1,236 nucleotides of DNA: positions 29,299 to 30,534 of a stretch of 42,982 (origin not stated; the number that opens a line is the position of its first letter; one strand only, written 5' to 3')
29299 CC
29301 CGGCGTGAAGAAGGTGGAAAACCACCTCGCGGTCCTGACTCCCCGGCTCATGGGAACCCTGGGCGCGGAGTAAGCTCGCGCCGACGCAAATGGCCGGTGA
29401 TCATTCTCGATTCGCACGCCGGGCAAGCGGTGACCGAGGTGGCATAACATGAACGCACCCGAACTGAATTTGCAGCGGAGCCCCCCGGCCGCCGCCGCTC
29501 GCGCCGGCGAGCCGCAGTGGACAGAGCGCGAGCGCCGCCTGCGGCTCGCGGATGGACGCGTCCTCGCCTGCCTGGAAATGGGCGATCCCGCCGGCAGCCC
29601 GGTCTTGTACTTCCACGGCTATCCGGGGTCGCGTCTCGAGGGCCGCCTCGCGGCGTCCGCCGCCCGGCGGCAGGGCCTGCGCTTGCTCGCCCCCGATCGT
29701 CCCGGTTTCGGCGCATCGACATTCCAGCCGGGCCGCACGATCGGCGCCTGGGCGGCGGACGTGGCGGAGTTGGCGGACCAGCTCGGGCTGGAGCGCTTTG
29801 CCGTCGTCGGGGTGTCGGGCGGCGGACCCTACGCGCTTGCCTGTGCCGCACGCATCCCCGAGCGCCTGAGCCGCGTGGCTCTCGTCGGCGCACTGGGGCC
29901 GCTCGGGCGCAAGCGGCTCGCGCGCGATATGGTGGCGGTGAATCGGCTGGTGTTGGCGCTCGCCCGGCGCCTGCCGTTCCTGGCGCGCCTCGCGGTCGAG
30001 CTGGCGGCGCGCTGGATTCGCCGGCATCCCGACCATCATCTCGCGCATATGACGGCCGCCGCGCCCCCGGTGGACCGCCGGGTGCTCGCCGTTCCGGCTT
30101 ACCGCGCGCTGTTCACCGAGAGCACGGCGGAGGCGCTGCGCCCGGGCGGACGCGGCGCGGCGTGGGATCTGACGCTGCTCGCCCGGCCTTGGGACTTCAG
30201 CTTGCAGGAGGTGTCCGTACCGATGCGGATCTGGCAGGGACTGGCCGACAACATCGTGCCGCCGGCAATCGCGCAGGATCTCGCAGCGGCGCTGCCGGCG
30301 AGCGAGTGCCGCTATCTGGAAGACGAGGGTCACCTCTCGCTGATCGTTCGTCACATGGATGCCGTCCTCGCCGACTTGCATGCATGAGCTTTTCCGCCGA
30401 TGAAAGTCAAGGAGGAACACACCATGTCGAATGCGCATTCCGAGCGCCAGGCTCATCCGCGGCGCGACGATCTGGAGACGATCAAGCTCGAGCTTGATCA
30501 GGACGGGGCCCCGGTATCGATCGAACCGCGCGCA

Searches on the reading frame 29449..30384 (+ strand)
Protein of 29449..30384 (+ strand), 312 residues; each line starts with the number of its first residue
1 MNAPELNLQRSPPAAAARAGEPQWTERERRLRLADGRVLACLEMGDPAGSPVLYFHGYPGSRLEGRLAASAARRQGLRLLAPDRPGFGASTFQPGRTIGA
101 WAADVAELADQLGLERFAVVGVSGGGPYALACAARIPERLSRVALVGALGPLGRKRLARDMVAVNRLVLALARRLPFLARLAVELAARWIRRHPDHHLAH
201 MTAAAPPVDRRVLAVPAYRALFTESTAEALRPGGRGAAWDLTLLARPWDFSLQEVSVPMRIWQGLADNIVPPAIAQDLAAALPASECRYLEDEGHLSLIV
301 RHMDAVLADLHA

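Call 63: search_protein_families(library=pfam, proteins=[window:29449-30384:+], max_evalue=0.0001)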
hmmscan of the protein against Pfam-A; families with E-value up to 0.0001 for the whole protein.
window:29449-30384:+ (312 aa): 3 families
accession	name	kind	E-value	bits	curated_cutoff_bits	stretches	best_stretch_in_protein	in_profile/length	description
PF00561.26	Abhydrolase_1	-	8.2e-22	78.5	25.8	1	51-300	2-243/245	alpha/beta hydrolase fold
PF12697.13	Abhydrolase_6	-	4.1e-13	50.9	26.3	1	52-307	1-215/217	Alpha/beta hydrolase family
PF12146.15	Hydrolase_4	-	5e-10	39.5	27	1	52-289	7-224/239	Serine aminopeptidase, S33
